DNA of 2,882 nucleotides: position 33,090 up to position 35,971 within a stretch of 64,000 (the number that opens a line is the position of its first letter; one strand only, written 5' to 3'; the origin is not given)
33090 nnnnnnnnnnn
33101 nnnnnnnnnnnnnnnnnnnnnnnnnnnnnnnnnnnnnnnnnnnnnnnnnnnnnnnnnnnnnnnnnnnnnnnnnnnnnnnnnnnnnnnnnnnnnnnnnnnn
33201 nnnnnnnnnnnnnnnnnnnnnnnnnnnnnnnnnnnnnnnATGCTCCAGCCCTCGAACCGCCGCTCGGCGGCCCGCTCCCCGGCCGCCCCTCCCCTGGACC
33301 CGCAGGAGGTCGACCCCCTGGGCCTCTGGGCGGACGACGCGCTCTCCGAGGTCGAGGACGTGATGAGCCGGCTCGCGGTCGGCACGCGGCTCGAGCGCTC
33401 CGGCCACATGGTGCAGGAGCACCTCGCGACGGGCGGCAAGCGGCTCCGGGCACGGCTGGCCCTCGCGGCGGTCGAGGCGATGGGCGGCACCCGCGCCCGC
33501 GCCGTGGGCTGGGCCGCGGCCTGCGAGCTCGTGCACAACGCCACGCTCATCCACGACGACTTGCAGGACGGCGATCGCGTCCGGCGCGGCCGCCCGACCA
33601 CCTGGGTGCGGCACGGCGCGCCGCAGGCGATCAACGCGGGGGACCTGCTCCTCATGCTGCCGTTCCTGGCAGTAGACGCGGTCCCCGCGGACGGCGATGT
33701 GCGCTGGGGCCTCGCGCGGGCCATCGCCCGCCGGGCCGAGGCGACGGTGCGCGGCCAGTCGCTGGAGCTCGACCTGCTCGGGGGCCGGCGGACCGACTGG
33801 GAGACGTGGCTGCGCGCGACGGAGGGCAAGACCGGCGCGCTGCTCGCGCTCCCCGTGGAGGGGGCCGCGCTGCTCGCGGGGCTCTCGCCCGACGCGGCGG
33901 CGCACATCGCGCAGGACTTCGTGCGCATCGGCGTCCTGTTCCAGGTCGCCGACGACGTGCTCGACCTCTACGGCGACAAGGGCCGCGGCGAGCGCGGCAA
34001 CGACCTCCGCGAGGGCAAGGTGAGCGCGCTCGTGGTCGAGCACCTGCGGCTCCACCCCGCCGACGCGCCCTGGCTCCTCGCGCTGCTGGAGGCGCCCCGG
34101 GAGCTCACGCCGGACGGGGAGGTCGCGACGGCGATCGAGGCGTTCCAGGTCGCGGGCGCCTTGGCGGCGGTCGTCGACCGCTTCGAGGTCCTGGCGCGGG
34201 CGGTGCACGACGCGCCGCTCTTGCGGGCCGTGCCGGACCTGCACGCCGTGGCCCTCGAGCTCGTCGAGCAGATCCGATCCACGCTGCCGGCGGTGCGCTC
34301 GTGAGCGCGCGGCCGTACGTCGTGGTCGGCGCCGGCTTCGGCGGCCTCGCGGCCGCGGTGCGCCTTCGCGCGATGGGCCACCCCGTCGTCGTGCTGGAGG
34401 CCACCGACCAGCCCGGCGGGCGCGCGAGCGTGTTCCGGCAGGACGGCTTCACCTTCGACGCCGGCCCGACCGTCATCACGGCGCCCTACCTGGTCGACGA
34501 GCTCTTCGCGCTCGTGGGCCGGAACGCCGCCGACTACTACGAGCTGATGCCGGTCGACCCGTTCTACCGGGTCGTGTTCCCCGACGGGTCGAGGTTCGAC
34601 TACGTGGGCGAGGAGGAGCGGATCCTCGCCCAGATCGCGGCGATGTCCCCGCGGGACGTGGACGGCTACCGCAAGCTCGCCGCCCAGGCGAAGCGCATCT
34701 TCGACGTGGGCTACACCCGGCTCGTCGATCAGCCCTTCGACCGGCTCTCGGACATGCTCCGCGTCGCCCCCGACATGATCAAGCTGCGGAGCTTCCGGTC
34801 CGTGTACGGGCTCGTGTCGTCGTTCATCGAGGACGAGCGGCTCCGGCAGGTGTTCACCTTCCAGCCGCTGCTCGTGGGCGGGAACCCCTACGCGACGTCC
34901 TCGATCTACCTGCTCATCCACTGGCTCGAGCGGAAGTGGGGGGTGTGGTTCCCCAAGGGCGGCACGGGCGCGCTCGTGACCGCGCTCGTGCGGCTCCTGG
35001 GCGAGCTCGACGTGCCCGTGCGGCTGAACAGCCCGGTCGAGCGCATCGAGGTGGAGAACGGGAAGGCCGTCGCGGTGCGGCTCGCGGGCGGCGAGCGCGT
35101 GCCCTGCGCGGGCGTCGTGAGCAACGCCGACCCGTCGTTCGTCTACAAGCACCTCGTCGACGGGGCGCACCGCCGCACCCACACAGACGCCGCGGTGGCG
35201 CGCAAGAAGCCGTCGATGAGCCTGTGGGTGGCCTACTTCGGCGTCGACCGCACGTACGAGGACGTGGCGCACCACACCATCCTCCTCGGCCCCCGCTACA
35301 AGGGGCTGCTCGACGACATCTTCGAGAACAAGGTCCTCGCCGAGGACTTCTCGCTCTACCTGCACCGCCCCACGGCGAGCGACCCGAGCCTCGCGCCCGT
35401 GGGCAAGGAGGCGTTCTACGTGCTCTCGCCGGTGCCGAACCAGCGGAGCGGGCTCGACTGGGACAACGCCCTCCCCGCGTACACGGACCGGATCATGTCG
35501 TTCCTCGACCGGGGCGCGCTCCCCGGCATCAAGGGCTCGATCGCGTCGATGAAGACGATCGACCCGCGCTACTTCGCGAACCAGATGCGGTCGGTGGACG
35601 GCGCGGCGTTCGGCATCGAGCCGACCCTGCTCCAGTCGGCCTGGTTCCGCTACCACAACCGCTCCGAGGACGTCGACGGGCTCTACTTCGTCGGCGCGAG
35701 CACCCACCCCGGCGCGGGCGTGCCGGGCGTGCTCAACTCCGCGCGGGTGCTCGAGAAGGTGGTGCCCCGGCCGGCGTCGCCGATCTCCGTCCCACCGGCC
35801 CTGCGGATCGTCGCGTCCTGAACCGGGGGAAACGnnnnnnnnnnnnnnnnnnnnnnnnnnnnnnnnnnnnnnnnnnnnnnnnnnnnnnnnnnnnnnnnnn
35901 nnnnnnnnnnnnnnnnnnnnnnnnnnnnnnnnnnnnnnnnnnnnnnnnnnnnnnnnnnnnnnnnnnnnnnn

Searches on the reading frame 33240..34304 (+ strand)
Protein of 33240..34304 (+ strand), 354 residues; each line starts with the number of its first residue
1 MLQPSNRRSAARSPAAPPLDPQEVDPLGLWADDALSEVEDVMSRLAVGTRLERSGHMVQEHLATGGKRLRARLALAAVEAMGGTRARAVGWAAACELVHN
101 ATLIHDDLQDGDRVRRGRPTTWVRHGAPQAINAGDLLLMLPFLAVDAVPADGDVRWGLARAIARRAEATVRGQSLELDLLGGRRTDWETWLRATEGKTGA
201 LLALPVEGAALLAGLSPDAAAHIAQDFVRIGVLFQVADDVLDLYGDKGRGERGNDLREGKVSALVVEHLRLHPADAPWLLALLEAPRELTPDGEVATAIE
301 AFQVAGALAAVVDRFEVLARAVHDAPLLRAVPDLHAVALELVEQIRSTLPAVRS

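Call 6: search_protein_families(library=pfam, proteins=[window:33240-34304:+], max_evalue=0.001)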
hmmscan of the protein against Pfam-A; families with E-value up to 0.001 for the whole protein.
window:33240-34304:+ (354 aa): 1 family
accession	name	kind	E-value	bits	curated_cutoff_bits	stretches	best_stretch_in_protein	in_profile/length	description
PF00348.22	polyprenyl_synt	-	7.6e-47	160.1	27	1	57-287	7-236/251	Polyprenyl synthetase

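Call 32: find_homologous_proteins(query=window:33240-34304:+, max_evalue=1e-60)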
Query window:33240-34304:+ (354 aa): 1182 proteins with E <= 1e-60 among 8000 candidates; the best 120 are listed.
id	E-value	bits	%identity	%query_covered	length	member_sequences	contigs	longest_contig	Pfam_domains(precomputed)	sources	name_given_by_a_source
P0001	1.8e-222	756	100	100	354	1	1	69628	PF00348.23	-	-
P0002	5.6e-182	622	83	98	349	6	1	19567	PF00348.23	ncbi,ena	-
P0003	7.7e-177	606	84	95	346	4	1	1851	PF00348.23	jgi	jgi:geranylgeranyl pyrophosphate synthase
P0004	1.3e-174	598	81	100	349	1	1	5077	PF00348.23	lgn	-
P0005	2.2e-173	594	82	95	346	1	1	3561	PF00348.23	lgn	-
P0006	2.9e-171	587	77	100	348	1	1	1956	PF00348.23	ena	-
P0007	6.3e-169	580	79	100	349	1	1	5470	PF00348.23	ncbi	ncbi:MAG: polyprenyl synthetase family protein [Myxococcota bacterium]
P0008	7.6e-167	573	78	98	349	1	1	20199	PF00348.23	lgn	-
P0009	8.5e-158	543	76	94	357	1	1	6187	PF00348.23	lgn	-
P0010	1.2e-157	543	76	95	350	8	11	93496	PF00348.23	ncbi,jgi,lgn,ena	jgi:geranylgeranyl pyrophosphate synthase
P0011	7.9e-155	533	73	97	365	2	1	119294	PF00348.23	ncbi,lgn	-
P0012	7.5e-124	431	64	91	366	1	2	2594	PF00348.23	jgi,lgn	-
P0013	2.1e-121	423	63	92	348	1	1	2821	PF00348.23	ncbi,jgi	jgi:geranylgeranyl pyrophosphate synthase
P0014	6.7e-121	422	63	94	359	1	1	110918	PF00348.23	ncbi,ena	-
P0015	5.3e-120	419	66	95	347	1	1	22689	PF00348.23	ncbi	-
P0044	1.1e-110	388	60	92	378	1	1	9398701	PF00348.23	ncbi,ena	-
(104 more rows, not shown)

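Call 33: find_encoding_contigs(protein=P0004, flank=3000, max_places=2)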
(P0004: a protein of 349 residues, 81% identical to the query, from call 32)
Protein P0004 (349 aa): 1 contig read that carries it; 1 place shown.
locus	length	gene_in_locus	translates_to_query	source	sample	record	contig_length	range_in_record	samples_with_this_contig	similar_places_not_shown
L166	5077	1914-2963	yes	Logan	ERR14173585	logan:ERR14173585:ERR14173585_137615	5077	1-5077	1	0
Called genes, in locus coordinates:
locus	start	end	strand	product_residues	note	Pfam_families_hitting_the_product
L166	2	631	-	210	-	?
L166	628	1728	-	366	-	PF13506:Glyco_transf_21, PF00535:Glycos_transf_2, PF13641:Glyco_tranf_2_3, PF13632:Glyco_trans_2_3 (faint)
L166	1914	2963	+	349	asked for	PF00348:polyprenyl_synt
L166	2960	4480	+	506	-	PF00070:Pyr_redox (faint), PF00890:FAD_binding_2 (weak), PF01266:DAO (faint), PF01593:Amino_oxidase, PF03486:HI0933_like (faint), PF07992:Pyr_redox_2 (faint), PF13450:NAD_binding_8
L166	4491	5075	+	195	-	?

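Call 34: find_encoding_contigs(protein=P0005, flank=3000, max_places=2)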
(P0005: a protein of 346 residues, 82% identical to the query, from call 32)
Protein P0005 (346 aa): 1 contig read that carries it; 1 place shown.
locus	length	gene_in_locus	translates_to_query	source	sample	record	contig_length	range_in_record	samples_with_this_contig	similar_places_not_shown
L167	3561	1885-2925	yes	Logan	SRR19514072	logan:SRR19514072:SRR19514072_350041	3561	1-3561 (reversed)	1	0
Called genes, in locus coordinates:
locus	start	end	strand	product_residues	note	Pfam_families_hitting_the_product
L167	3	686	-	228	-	?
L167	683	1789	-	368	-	PF13506:Glyco_transf_21, PF00535:Glycos_transf_2, PF13641:Glyco_tranf_2_3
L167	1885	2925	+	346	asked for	PF00348:polyprenyl_synt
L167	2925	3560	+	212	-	?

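Call 35: find_encoding_contigs(protein=P0007, flank=3000, max_places=2)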
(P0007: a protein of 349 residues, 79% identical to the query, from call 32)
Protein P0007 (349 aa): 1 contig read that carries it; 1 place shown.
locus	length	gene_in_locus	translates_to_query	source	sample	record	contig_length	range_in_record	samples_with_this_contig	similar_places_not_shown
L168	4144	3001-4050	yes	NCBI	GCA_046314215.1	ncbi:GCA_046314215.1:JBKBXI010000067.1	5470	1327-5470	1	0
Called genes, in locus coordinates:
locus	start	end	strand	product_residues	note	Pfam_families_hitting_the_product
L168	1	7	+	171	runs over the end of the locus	-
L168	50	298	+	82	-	-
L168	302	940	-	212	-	-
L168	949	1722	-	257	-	PF01553:Acyltransferase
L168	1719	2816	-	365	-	PF13641:Glyco_tranf_2_3, PF00535:Glycos_transf_2, PF13506:Glyco_transf_21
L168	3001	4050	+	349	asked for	PF00348:polyprenyl_synt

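Call 36: find_encoding_contigs(protein=P0008, flank=3000, max_places=2)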
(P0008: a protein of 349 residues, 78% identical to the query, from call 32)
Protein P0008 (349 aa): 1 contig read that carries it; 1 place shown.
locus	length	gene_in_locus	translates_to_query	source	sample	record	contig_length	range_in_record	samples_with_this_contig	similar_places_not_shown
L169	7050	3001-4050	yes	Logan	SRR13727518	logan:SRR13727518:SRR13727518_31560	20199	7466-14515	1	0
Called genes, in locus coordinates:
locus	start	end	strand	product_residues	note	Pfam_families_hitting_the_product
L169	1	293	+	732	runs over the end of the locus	PF14742:GDE_N_bis, PF06202:GDE_C (weak), PF22422:MGH1-like_GH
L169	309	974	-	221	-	-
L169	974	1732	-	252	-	PF01553:Acyltransferase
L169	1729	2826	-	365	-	PF13506:Glyco_transf_21, PF13641:Glyco_tranf_2_3, PF00535:Glycos_transf_2, PF13632:Glyco_trans_2_3 (faint)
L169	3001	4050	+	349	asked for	PF00348:polyprenyl_synt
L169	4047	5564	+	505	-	PF00070:Pyr_redox (faint), PF00890:FAD_binding_2 (weak), PF01266:DAO, PF01593:Amino_oxidase, PF03486:HI0933_like (faint), PF07992:Pyr_redox_2 (faint), PF13450:NAD_binding_8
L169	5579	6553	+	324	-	PF00376:MerR (weak), PF13411:MerR_1, PF02607:B12-binding_2, PF02310:B12-binding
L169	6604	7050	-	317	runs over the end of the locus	PF00494:SQS_PSY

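Call 37: find_encoding_contigs(protein=P0003, flank=3000, max_places=2)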
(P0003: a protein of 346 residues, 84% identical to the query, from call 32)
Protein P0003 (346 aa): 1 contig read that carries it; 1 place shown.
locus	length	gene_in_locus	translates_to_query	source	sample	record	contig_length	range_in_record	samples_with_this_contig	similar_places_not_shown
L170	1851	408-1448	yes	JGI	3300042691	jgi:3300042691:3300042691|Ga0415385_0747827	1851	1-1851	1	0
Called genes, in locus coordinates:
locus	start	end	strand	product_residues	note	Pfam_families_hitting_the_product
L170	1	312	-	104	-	?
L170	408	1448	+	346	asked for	PF00348:polyprenyl_synt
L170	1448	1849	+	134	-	?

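Call 38: find_encoding_contigs(protein=P0006, flank=3000, max_places=2)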
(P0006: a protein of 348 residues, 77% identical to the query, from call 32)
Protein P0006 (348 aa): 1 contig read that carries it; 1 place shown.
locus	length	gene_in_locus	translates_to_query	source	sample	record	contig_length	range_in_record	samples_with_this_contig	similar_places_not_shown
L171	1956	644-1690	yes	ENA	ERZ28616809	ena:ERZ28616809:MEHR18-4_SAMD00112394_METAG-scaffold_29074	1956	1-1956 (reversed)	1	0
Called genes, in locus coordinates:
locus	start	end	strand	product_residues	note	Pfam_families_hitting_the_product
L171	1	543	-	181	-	?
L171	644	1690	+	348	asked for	PF00348:polyprenyl_synt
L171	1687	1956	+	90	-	?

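Call 39: find_encoding_contigs(protein=P0009, flank=3000, max_places=2)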
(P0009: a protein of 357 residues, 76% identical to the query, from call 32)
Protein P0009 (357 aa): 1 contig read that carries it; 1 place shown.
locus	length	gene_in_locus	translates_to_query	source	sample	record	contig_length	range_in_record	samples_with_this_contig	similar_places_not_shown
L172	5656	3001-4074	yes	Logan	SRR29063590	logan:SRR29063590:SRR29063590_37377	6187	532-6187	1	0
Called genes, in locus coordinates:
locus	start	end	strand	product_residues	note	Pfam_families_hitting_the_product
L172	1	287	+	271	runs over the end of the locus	?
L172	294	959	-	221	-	-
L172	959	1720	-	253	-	PF01553:Acyltransferase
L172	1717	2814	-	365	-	PF13641:Glyco_tranf_2_3, PF00535:Glycos_transf_2, PF13506:Glyco_transf_21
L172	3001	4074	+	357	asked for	PF00348:polyprenyl_synt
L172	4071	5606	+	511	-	PF00890:FAD_binding_2 (weak), PF01266:DAO (weak), PF01593:Amino_oxidase, PF03486:HI0933_like (faint), PF07992:Pyr_redox_2 (faint), PF13450:NAD_binding_8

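Call 40: find_encoding_contigs(protein=P0011, flank=3000, max_places=2)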
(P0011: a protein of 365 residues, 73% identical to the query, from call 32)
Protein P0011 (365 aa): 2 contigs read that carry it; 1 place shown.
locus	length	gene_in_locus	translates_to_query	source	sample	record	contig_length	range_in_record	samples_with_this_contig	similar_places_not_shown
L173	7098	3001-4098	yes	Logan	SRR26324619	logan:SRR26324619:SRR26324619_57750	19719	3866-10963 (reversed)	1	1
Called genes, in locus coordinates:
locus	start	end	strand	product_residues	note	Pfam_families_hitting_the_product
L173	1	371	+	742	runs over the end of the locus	PF14742:GDE_N_bis, PF06202:GDE_C (weak), PF22422:MGH1-like_GH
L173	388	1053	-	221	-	-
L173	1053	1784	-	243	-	PF01553:Acyltransferase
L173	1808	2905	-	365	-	PF13506:Glyco_transf_21 (faint), PF13641:Glyco_tranf_2_3, PF00535:Glycos_transf_2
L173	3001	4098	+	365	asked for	PF00348:polyprenyl_synt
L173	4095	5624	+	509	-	PF00070:Pyr_redox (faint), PF00890:FAD_binding_2 (weak), PF01266:DAO, PF01593:Amino_oxidase, PF03486:HI0933_like (faint), PF07992:Pyr_redox_2 (faint), PF13450:NAD_binding_8, PF01266:DAO (weak)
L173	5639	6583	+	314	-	PF00376:MerR (weak), PF13411:MerR_1, PF02607:B12-binding_2, PF02310:B12-binding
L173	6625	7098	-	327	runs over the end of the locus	PF00494:SQS_PSY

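Call 58: search_protein_families(library=ncbifam, proteins=[window:33240-34304:+], max_evalue=0.001)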
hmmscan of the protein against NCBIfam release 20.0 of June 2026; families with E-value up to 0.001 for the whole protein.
window:33240-34304:+ (354 aa): 16 families
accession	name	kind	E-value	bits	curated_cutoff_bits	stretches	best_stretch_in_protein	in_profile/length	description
NF041169.1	f2_encap_cargo4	exception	1.1e-47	162.9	450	1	62-336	46-318/334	family 2 encapsulin nanocompartment cargo protein polyprenyl transferase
NF040698.1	IdsA_Meth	equivalog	4.9e-35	121.3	468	1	30-309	10-287/328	short chain isoprenyl diphosphate synthase IdsA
NF045485.1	FPPsyn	subfamily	4.5e-34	117.9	275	1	38-248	12-225/288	farnesyl diphosphate synthase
NF041003.1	GGPP_syn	equivalog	5.8e-32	111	500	1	59-270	33-248/326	geranylgeranyl diphosphate synthase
NF045685.1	GGPPSynCrtE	equivalog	4.4e-29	101.4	460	1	59-260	35-244/293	geranylgeranyl diphosphate synthase CrtE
NF045549.1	GGPPsyn_IdsB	equivalog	5.1e-28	98.1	475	1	62-313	61-312/346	geranylgeranyl diphosphate synthase IdsB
NF007877.0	PRK10581.1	equivalog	1.1e-21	77.3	321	1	64-260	42-247/299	(2E,6E)-farnesyl diphosphate synthase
NF040789.2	gerfarn_diphsyn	equivalog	2.8e-21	76.1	560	1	90-311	86-306/345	geranylfarnesyl diphosphate synthase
NF042417.1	NPPPS_Mycobact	equivalog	4.1e-20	72.1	600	1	34-338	25-324/335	nonaprenyl/(2E,6E)-farnesyl/geranylgeranyl diphosphat synthase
TIGR02749.1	prenyl_cyano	equivalog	6e-18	64.9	383.2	1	59-271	37-249/322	solanesyl diphosphate synthase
NF042416.1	GFPPS_Mycobact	equivalog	1.5e-17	63.6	600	2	213-324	209-323/350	bifunctional (2E,6E)-farnesyl/geranyl diphosphate synthase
NF008140.0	PRK10888.1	equivalog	4.7e-17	62.3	412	1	62-263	40-238/323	octaprenyl diphosphate synthase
TIGR02748.1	GerC3_HepT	equivalog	7.9e-17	61.3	456.55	1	52-309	29-278/319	heptaprenyl diphosphate synthase component II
NF040627.1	GFPS_Meth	equivalog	1.3e-15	57.6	600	1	56-243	30-210/285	geranylfarnesyl diphosphate synthase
NF045628.1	HxpDPsynlarge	equivalog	1.4e-13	50.6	500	1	58-263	27-229/311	hexaprenyl-diphosphate synthase large subunit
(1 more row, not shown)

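Call 61: find_encoding_contigs(protein=P0044, flank=8000, max_places=1)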
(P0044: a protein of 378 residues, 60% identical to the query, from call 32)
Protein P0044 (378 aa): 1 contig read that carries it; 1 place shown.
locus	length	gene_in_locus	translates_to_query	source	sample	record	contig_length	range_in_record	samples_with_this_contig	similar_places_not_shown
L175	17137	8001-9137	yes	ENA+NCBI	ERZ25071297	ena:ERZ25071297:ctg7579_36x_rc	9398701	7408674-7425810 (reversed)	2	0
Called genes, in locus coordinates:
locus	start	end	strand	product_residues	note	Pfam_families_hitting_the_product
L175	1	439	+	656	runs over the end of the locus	-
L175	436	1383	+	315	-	-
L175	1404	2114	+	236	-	PF00378:ECH_1, PF16113:ECH_2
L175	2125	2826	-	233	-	-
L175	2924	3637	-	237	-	-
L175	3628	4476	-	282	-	PF01553:Acyltransferase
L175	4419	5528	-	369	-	PF00535:Glycos_transf_2, PF13641:Glyco_tranf_2_3, PF13632:Glyco_trans_2_3 (weak)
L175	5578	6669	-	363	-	PF27123:CrtC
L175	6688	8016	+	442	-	PF00890:FAD_binding_2 (weak), PF01266:DAO (faint), PF05834:Lycopene_cycl, PF12831:FAD_oxidored (weak)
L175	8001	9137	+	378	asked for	PF00348:polyprenyl_synt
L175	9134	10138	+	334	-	PF00494:SQS_PSY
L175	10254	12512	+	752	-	PF16683:TGase_elicitor, PF00633:HHH (weak), PF12836:HHH_3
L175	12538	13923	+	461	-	PF02368:Big_2, PF26918:Ig_Eae (faint), PF02368:Big_2, PF07705:CARDB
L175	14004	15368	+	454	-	PF05099:TerB (weak), PF01209:Ubie_methyltran, PF05175:MTS (weak), PF08241:Methyltransf_11, PF08242:Methyltransf_12, PF13649:Methyltransf_25, PF13847:Methyltransf_31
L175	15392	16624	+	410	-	PF00512:HisKA, PF13581:HATPase_c_2 (weak), PF02518:HATPase_c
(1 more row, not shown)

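Call 78: find_encoding_contigs(protein=P0015, flank=5000, max_places=1)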
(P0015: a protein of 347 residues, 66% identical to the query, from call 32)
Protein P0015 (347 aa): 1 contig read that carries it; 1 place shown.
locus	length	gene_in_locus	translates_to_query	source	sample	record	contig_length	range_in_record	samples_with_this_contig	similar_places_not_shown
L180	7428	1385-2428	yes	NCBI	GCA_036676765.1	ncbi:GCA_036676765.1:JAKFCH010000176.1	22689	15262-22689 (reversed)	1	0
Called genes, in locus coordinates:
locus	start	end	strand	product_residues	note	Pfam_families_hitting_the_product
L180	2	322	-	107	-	?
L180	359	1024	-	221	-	-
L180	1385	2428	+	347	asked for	PF00348:polyprenyl_synt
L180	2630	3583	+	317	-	PF00781:DAGK_cat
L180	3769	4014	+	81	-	PF01541:GIY-YIG (weak)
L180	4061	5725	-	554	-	PF09113:N-glycanase_C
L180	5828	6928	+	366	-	PF00034:Cytochrom_C (weak), PF13442:Cytochrome_CBB3, PF00034:Cytochrom_C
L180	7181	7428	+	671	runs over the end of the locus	PF02743:dCache_1 (weak), PF00672:HAMP, PF00512:HisKA, PF02518:HATPase_c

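Call 79: find_encoding_contigs(protein=P0014, flank=5000, max_places=1)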
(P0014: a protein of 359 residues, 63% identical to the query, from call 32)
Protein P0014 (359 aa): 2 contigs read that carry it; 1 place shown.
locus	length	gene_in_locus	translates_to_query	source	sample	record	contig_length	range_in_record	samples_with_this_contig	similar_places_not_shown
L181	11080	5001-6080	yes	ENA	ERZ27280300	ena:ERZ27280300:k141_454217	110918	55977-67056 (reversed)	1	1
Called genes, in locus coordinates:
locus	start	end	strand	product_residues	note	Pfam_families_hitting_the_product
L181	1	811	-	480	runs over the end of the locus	PF00890:FAD_binding_2 (weak), PF01266:DAO (weak), PF01593:Amino_oxidase, PF03486:HI0933_like (faint), PF13450:NAD_binding_8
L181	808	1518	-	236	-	PF01553:Acyltransferase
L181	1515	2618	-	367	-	PF00535:Glycos_transf_2, PF13641:Glyco_tranf_2_3, PF13506:Glyco_transf_21, PF13632:Glyco_trans_2_3 (weak)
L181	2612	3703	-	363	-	PF27123:CrtC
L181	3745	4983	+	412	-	PF00890:FAD_binding_2 (faint), PF01266:DAO (faint), PF05834:Lycopene_cycl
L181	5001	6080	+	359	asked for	PF00348:polyprenyl_synt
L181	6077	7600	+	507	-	PF00890:FAD_binding_2 (weak), PF01266:DAO (weak), PF01593:Amino_oxidase, PF03486:HI0933_like (faint), PF07992:Pyr_redox_2 (faint), PF12831:FAD_oxidored (weak), PF13450:NAD_binding_8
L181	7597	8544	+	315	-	PF00494:SQS_PSY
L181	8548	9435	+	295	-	PF00376:MerR, PF13411:MerR_1, PF02607:B12-binding_2, PF02310:B12-binding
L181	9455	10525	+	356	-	PF00924:MS_channel_2nd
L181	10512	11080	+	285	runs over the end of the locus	PF08032:SpoU_sub_bind, PF00588:SpoU_methylase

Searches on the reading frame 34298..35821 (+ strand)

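Call 6: search_protein_families(library=pfam, proteins=[window:34298-35821:+], max_evalue=0.001)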
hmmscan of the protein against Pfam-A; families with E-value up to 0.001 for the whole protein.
window:34298-35821:+ (507 aa): 8 families
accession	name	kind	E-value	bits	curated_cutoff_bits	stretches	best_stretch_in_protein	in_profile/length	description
PF01593.30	Amino_oxidase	-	8.5e-42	144.4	19.8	1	15-483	2-436/443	Flavin containing amine oxidoreductase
PF13450.12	NAD_binding_8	-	5.6e-14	52.6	21.9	1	9-63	1-55/68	NAD(P)-binding Rossmann-like domain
PF01266.30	DAO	-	1.2e-09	38.6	27.9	1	7-275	2-200/353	FAD dependent oxidoreductase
PF00890.30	FAD_binding_2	-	2e-06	27.7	20.4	1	8-48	3-42/414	FAD binding domain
PF03486.20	HI0933_like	-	1.2e-05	25.4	50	0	7-40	3-36/244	HI0933-like protein Rossmann domain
PF07992.20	Pyr_redox_2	-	1.6e-05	24.9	26.1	1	7-41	3-38/291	Pyridine nucleotide-disulphide oxidoreductase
PF00070.33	Pyr_redox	-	4.2e-05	24.4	22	0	8-40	3-35/82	Pyridine nucleotide-disulphide oxidoreductase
PF12831.13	FAD_oxidored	-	7.1e-05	22.7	27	1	8-44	3-39/416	FAD dependent oxidoreductase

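Call 58: search_protein_families(library=ncbifam, proteins=[window:34298-35821:+], max_evalue=0.001)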
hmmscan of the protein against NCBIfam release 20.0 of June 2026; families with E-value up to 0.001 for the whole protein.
window:34298-35821:+ (507 aa): 32 families (the best 25 are shown)
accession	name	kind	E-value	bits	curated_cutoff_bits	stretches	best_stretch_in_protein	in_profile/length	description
TIGR02734.1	crtI_fam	subfamily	1.5e-181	604.5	238.1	1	8-493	2-492/504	phytoene desaturase family protein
NF058655.1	CrtID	equivalog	1.5e-94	317.5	640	1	8-484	2-476/478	bifunctional phytoene desaturase/3,4-desaturase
NF045637.1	carotdesatCrtDProt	equivalog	1.6e-71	241.3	580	1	8-484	2-477/485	1-hydroxycarotenoid 3,4-desaturase CrtD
NF042421.1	hydcarot_desat_CrtD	equivalog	3.3e-58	197.3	500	1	8-489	5-483/487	1-hydroxycarotenoid 3,4-desaturase CrtD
TIGR02730.1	carot_isom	equivalog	2.2e-31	109.2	586.9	1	8-481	4-480/493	carotenoid isomerase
NF045689.1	BCarotKetCrtO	equivalog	1.2e-29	103.3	1000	2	8-291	7-311/563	beta-carotene ketolase CrtO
TIGR02733.1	desat_CrtD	equivalog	3.5e-18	65.6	549.7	2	8-60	5-57/492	C-3',4' desaturase CrtD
NF005560.0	PRK07233.1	equivalog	1.9e-15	56.6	252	2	8-54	4-50/435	hypothetical protein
TIGR03467.1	HpnE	equivalog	4.7e-15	55.8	283.05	1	8-61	2-57/430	hydroxysqualene dehydroxylase HpnE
NF005548.0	PRK07208.1-4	equivalog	4.4e-11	42.1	389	1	7-57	6-56/488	hypothetical protein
NF005547.0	PRK07208.1-3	equivalog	1.1e-07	31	380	1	5-56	5-56/465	hypothetical protein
TIGR02485.1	CobZ_N-term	equivalog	2.4e-07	29.9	372.55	0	218-274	122-181/437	FAD-dependent tricarballylate dehydrogenase TcuA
NF006130.0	PRK08274.1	equivalog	3.6e-07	29.3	369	0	8-68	9-71/467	FAD-dependent tricarballylate dehydrogenase TcuA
NF009410.0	PRK12771.1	subfamily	2.6e-06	26.3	516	1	8-41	142-175/566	NAD(P)-binding protein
TIGR00562.1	proto_IX_ox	equivalog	4.1e-05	22.4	97.85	1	7-61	5-61/470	protoporphyrinogen oxidase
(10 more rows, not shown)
